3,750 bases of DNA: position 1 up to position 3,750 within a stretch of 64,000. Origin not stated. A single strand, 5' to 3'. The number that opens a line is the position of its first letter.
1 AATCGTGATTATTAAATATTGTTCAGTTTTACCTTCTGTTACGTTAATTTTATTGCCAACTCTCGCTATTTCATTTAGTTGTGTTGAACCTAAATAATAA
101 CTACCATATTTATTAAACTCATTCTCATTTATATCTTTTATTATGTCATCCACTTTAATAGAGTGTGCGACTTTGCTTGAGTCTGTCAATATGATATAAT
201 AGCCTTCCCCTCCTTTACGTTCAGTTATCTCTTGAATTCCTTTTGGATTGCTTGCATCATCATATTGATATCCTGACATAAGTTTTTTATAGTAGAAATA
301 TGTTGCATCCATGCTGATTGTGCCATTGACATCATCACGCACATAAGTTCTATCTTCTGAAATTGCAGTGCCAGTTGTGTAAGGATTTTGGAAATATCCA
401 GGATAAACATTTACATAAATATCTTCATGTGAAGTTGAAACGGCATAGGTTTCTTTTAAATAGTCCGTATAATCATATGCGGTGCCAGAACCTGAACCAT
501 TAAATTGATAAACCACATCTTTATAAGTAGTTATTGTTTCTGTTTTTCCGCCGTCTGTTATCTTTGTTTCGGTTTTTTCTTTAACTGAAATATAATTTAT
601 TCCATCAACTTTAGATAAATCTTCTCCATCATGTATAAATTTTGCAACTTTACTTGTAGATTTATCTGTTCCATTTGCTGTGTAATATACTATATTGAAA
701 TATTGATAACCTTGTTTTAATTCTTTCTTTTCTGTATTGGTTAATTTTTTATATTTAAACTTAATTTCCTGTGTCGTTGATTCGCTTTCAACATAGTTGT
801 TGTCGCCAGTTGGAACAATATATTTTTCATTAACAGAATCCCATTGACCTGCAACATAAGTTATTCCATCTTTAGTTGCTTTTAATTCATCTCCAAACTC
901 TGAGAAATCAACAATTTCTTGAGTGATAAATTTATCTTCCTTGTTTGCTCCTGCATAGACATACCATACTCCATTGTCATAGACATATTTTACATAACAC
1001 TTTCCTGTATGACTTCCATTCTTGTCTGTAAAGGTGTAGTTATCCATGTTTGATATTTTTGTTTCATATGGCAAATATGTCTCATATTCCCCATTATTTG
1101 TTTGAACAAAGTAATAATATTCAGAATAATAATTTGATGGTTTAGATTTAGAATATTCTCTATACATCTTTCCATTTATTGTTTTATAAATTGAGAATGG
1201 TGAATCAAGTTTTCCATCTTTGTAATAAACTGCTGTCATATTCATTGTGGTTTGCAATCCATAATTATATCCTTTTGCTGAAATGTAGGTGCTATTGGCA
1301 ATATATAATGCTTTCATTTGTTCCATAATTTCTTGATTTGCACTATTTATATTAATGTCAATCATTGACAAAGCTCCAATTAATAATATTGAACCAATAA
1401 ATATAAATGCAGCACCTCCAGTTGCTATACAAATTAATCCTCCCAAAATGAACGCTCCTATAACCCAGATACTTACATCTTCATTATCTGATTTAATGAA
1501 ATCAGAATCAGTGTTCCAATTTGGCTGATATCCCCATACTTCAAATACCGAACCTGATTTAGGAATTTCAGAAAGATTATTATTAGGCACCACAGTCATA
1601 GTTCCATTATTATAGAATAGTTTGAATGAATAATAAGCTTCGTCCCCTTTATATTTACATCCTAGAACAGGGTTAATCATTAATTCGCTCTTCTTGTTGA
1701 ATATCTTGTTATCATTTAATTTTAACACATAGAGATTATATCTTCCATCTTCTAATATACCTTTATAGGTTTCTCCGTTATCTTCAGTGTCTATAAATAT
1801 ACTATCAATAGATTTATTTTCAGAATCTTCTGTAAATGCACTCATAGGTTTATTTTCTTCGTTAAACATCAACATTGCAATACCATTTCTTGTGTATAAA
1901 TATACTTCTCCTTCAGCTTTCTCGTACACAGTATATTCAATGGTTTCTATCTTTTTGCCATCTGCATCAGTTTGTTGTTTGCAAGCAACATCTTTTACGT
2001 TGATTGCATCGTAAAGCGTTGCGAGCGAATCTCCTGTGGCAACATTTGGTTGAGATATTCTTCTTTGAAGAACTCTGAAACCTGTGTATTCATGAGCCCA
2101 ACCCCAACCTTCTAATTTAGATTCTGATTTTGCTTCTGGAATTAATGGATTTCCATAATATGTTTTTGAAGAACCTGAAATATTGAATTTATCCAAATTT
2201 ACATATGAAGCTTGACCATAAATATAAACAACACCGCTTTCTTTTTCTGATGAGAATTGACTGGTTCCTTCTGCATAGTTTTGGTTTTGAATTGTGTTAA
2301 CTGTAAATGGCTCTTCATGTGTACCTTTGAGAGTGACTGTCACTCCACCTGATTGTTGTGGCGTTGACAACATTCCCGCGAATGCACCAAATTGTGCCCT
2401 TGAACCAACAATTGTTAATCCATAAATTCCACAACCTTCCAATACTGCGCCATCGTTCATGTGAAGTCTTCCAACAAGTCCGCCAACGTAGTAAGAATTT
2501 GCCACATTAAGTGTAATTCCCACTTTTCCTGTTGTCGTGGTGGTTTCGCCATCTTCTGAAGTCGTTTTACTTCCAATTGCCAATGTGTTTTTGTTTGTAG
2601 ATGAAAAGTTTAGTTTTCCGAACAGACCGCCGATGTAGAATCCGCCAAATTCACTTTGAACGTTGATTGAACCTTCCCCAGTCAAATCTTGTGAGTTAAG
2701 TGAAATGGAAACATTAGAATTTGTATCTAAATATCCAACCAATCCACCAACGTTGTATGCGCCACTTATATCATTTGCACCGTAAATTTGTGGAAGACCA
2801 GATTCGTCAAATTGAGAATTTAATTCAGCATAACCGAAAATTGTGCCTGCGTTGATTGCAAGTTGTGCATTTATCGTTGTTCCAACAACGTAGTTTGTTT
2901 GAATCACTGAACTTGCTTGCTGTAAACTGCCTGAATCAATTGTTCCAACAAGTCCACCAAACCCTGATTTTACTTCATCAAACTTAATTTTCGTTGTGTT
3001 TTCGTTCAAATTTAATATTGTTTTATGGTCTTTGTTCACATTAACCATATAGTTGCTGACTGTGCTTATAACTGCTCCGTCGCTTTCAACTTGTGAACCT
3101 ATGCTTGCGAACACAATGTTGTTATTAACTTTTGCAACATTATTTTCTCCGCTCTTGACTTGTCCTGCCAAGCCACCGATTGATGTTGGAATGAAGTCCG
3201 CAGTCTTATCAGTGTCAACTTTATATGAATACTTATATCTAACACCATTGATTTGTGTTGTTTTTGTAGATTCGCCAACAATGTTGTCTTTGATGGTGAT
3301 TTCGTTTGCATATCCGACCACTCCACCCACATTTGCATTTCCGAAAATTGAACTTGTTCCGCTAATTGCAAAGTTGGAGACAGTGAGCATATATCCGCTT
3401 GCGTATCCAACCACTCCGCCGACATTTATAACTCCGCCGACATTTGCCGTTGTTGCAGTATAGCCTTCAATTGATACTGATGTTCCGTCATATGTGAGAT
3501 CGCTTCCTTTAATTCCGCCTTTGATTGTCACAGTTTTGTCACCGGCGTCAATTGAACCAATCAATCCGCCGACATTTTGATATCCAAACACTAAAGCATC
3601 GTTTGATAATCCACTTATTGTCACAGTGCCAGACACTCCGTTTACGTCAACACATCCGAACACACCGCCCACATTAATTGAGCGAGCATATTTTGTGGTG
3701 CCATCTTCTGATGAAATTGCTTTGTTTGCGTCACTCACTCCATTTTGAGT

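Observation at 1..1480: A transmembrane helix about 5,700 residues into the giant lipoprotein, followed by at least 450 more residues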

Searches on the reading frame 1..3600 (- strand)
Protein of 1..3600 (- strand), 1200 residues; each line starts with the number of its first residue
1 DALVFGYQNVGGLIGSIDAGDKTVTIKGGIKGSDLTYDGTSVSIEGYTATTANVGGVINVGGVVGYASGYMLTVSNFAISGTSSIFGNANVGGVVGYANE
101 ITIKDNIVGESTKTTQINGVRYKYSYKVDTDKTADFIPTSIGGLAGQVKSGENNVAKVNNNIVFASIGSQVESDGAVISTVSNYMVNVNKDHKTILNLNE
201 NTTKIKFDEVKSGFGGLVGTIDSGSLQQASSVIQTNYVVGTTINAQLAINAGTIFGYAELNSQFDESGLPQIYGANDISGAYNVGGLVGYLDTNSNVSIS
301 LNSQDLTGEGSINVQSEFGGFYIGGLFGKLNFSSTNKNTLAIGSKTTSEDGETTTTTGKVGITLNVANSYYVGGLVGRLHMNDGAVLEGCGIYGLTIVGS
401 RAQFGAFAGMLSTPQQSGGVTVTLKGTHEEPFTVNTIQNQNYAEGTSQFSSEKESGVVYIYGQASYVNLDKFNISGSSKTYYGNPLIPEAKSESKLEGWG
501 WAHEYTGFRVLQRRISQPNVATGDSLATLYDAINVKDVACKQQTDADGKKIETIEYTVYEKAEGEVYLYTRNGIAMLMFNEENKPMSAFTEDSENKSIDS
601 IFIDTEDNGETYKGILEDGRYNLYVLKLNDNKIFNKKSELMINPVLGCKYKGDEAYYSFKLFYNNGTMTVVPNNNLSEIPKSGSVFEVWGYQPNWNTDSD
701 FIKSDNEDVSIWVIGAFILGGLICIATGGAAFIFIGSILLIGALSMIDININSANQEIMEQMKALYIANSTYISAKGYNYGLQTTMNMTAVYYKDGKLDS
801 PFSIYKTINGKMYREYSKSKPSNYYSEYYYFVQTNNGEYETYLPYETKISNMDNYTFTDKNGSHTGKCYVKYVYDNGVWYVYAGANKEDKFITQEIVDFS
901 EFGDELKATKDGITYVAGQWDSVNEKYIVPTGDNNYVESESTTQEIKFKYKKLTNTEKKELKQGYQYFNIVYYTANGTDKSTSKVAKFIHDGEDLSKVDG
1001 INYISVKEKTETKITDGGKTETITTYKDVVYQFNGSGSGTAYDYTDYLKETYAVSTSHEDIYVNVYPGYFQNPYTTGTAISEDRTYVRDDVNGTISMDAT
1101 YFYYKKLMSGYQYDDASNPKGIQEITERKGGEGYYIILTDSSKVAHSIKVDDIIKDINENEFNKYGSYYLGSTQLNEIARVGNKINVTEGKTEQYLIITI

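Call 29: search_protein_representatives(protein=window:1-3600:-)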
Query: 1200 residues. Proteins with E-value up to 0.001 (for the whole library): 21; up to 1e-10: 17; up to 1e-30: 8. The best 21 are listed.
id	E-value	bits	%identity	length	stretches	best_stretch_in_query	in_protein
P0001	1.5e-67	244.9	39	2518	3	2-539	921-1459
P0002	2.0e-59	218.0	37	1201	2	136-584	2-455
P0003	1.0e-57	212.4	36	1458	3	402-622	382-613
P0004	1.9e-54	201.5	35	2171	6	38-539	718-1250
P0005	3.1e-40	154.5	37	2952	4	46-540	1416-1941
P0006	5.5e-38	147.0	36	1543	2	4-583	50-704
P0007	1.5e-37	145.6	39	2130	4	48-538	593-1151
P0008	1.9e-35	138.6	38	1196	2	322-544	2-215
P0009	7.7e-30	120.0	37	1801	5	203-564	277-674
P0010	2.9e-24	101.6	41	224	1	356-539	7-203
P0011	3.4e-23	98.0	33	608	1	1-552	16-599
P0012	5.7e-23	97.3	44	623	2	402-580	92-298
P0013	6.0e-18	80.7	40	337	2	399-539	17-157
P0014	2.0e-17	79.0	35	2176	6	402-557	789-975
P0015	1.3e-16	76.3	37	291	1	417-593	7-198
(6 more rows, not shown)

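Call 35: find_homologous_proteins(query=A1)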
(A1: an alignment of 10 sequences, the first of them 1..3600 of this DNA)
Query A1 (10 sequences) (1200 aa, profile of the alignment): 15 proteins with E <= 0.001 among 8000 candidates.
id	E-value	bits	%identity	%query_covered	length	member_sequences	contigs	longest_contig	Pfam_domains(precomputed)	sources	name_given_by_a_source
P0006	0.0e+0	1331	26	92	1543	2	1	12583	-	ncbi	-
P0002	0.0e+0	1224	30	58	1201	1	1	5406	-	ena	-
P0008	0.0e+0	1189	28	50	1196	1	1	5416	-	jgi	-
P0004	5.8e-216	739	27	93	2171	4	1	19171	-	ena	-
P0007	4.0e-208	713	30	58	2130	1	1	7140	-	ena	-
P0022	3.1e-198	680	27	87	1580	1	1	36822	-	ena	-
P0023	1.1e-190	655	31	44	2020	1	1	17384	-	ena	-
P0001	1.5e-189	651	38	45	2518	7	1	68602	-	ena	-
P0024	4.0e-183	630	24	88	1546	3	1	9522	-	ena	-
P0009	2.1e-166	574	28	44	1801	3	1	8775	-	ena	-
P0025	4.5e-159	550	27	91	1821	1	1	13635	-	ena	-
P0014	1.0e-125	440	28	40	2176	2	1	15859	PF07581.18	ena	-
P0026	1.4e-28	118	26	48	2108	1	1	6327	-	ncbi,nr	ncbi:MAG: hypothetical protein IJX26_02475, partial [Clostridia bacterium]|nr:hypothetical protein [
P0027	3.3e-4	37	24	15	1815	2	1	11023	PF03372.30,PF07581.18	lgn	-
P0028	4.1e-4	37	27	28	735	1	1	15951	PF07581.18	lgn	-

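Call 36: find_encoding_contigs(protein=P0001, flank=10000, max_places=3)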
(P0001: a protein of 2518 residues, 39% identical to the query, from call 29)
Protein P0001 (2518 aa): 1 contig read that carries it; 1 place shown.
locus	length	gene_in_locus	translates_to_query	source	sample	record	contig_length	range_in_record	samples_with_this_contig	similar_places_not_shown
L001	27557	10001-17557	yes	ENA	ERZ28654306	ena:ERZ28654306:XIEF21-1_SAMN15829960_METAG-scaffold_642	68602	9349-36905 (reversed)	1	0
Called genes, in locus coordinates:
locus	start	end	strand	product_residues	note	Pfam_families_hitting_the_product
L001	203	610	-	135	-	-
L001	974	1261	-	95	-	-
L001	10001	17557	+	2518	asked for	-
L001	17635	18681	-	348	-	-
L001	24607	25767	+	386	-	PF18998:Flg_new_2 (faint)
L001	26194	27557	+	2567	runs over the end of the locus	PF02415:Chlam_PMP (faint)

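Call 37: find_encoding_contigs(protein=P0022, flank=10000, max_places=3)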
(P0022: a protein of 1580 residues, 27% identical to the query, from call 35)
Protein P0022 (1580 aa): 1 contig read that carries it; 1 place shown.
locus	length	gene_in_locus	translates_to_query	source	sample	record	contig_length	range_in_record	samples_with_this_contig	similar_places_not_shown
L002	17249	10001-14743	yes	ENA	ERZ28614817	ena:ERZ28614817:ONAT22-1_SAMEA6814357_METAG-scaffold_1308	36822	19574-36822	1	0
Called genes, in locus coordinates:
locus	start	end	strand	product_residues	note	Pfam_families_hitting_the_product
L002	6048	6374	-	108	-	-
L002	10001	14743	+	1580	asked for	-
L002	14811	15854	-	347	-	-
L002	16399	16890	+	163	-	PF00466:Ribosomal_L10, PF27436:RL10_C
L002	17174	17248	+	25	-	?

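Call 38: find_encoding_contigs(protein=P0006, flank=10000, max_places=3)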
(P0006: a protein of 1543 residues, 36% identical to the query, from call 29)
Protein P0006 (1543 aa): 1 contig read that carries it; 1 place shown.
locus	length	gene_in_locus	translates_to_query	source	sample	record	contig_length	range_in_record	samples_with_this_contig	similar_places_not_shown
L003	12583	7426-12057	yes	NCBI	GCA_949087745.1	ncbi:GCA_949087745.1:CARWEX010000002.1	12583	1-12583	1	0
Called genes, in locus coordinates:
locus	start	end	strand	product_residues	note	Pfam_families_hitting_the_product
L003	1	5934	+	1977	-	?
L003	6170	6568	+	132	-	-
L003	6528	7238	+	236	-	-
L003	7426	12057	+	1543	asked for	-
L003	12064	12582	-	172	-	?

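Call 47: search_protein_families(library=pfam, proteins=[P0002, P0008, P0006, P0022, P0024, P0009], max_evalue=0.1)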
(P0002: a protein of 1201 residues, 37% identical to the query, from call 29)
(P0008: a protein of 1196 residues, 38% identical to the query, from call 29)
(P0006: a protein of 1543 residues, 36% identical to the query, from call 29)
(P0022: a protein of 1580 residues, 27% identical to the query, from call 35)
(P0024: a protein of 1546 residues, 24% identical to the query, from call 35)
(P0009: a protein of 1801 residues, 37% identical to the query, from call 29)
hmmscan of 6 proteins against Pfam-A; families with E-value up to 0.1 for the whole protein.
P0002 (1201 aa): 3 families
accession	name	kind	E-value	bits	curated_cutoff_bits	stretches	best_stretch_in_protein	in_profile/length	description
PF07581.17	Glug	-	0.00038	21.1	20.5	0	5-21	3-23/28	The GLUG motif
PF13351.11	DUF4099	-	0.0032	18.1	22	1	302-350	23-71/82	Protein of unknown function (DUF4099)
PF09038.16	53-BP1_Tudor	-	0.023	15.1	22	0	411-457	72-114/122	Tumour suppressor p53-binding protein-1 Tudor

P0008 (1196 aa): 0 families

P0006 (1543 aa): 1 family
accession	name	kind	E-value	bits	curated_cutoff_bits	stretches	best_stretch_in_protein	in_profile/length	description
PF01312.24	Bac_export_2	-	0.071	12.8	24.4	0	869-953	80-162/335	FlhB HrpN YscU SpaS Family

P0022 (1580 aa): 1 family
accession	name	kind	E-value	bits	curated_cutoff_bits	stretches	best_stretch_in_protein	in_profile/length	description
PF06197.19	DUF998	-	0.00051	20.2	30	1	850-918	35-98/184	Protein of unknown function (DUF998)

P0024 (1546 aa): 0 families

P0009 (1801 aa): 0 families

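Call 51: find_related_loci(query=A3, collection=genome_contigs, flank=10000)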
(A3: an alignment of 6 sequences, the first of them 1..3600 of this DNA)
Query A3 (1200 aa) in genome_contigs; peptide patterns used: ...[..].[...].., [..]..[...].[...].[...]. (x = any residue, [..] = any of these).
136 stretches matched a pattern; 35 encode a relative of the query (tblastn E <= 1e-3); 35 distinct loci.
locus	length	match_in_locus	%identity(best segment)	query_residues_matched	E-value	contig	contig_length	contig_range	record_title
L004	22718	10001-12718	32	1-888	3e-84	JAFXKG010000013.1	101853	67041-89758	MAG: Clostridia bacterium isolate RGIG6491 Sheep_Rectum.Co__c3701893, whole genome shotgun sequence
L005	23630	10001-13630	27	1-1112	2e-77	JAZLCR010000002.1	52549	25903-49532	MAG: Candidatus Onthoplasma sp. isolate T1900045048_TC20190041.MAGScoT_cleanbin_000033 SGB_4510_k141_4301877, whole geno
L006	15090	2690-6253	29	1-1105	1e-77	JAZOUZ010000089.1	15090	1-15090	MAG: Candidatus Onthoplasma sp. isolate T1900045528_YK20190222.MAGScoT_cleanbin_000031 SGB_7718_k141_1420486, whole geno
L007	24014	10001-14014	27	1-1104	2e-71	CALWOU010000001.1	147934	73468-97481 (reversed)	MAG: uncultured Clostridia bacterium isolate BRZ_MB__bin116 genome assembly, contig: BRZ_MB__NODE_171_length_147934_cov_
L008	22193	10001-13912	35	3-1105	1e-68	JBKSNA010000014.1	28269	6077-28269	MAG: Clostridia bacterium isolate KY236-132 k141_2659330, whole genome shotgun sequence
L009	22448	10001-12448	30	53-829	7e-69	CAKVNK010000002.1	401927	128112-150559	MAG: uncultured Clostridia bacterium isolate REFINED_METABAT215_TOP10_CONTIGS_1500_ASSEMBLY_K77_MERGED__Hadza_MoBio_hadz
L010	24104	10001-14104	25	3-1112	5e-68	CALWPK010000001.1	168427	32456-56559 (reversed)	MAG: uncultured Clostridia bacterium isolate BRZ_PF__bin51 genome assembly, contig: BRZ_PF__NODE_83_length_168427_cov_7.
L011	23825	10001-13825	27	49-1104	4e-78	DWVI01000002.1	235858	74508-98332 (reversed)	MAG TPA_asm: Candidatus Onthoplasma faecipullorum isolate CHK191-42317 CHK191__C71051_L235858_SAMEA5754835, whole genome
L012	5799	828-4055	28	2-991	1e-63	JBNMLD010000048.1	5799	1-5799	MAG: Candidatus Onthoplasma sp. isolate CM_BacOnt1327.26 k141_375645_length_5799_cov_22.3726, whole genome shotgun seque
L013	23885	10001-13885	32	50-1105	4e-63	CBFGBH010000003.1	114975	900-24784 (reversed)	MAG: Candidatus Onthoplasma sp. isolate ena-SAMPLE-TAB-24-07-2025-15:39:17:980-14992 genome assembly, contig: opera_cont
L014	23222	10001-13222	28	2-991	7e-62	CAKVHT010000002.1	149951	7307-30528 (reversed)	MAG: uncultured Clostridia bacterium isolate REFINED_METABAT215_TOP10_CONTIGS_1500_ASSEMBLY_K77_MERGED__Nepal_MoBio_Fibe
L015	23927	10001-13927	28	2-1104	6e-81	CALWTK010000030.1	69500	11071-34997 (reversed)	MAG: uncultured Clostridia bacterium isolate BRZ_BV__bin49 genome assembly, contig: BRZ_BV__NODE_435_length_69500_cov_8.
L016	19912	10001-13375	26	2-1006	2e-61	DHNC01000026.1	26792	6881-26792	MAG TPA_asm: Christensenella sp. UBA4626 UBA4626_contig_5002, whole genome shotgun sequence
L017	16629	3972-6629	28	6-733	3e-61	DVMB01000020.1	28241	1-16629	MAG TPA_asm: Candidatus Onthoplasma faecigallinarum isolate 5992 CHK70__C110477_L28241_ERR2241760, whole genome shotgun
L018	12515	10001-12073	31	4-582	6e-59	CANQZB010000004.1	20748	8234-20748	MAG: uncultured Clostridia bacterium isolate Lapin-014__bin9 genome assembly, contig: Lapin-014__NODE_2076_length_20748_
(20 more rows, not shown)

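Call 64: search_solved_structures(query=A3, max_evalue=1)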
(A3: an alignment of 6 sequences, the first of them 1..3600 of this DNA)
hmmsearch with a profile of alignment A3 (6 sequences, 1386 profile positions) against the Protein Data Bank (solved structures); distinct sequences matched with E-value up to 1: 1.
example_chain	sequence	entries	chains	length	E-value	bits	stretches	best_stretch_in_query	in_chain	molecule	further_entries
8bgm_B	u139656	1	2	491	0.47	11.3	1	729-770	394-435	Toxin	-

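Call 65: search_protein_families(library=ncbifam, proteins=[window:1-3600:-, P0002, P0022], max_evalue=0.1)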
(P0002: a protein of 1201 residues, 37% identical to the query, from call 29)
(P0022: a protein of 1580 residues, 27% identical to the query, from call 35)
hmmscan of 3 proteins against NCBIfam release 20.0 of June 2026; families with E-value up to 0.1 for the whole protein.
window:1-3600:- (1200 aa): 0 families

P0002 (1201 aa): 0 families

P0022 (1580 aa): 0 families

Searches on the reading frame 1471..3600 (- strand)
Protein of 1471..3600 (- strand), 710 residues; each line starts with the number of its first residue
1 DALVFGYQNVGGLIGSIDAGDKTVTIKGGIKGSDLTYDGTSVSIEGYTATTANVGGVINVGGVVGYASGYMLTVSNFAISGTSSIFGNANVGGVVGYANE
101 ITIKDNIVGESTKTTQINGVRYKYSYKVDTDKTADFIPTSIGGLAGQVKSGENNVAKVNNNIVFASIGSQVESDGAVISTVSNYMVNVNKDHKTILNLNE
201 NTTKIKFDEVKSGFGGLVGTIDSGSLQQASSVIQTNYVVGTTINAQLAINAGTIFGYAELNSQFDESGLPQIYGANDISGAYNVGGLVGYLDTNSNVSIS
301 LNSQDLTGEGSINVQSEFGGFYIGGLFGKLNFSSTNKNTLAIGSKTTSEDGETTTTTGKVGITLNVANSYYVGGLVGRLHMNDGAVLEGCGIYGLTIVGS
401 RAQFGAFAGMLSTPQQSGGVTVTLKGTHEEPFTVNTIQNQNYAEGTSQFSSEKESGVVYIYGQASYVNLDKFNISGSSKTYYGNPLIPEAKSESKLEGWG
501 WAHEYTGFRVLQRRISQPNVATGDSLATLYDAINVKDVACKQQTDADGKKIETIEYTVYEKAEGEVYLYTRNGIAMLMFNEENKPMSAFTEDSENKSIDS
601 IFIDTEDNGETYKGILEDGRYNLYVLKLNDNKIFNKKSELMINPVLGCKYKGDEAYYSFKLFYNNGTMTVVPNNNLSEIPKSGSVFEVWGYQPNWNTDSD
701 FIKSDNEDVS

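Call 19: search_protein_families(library=pfam, proteins=[window:1471-3600:-], max_evalue=10)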
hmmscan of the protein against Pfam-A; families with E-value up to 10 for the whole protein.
window:1471-3600:- (710 aa): 2 families
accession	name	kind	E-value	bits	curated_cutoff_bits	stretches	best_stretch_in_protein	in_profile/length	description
PF07581.17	Glug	-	0.0004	21.1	20.5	4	280-298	1-19/28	The GLUG motif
PF13726.12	Na_H_antiport_2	-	3.1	8.5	29.8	1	359-413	17-72/87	Na+-H+ antiporter family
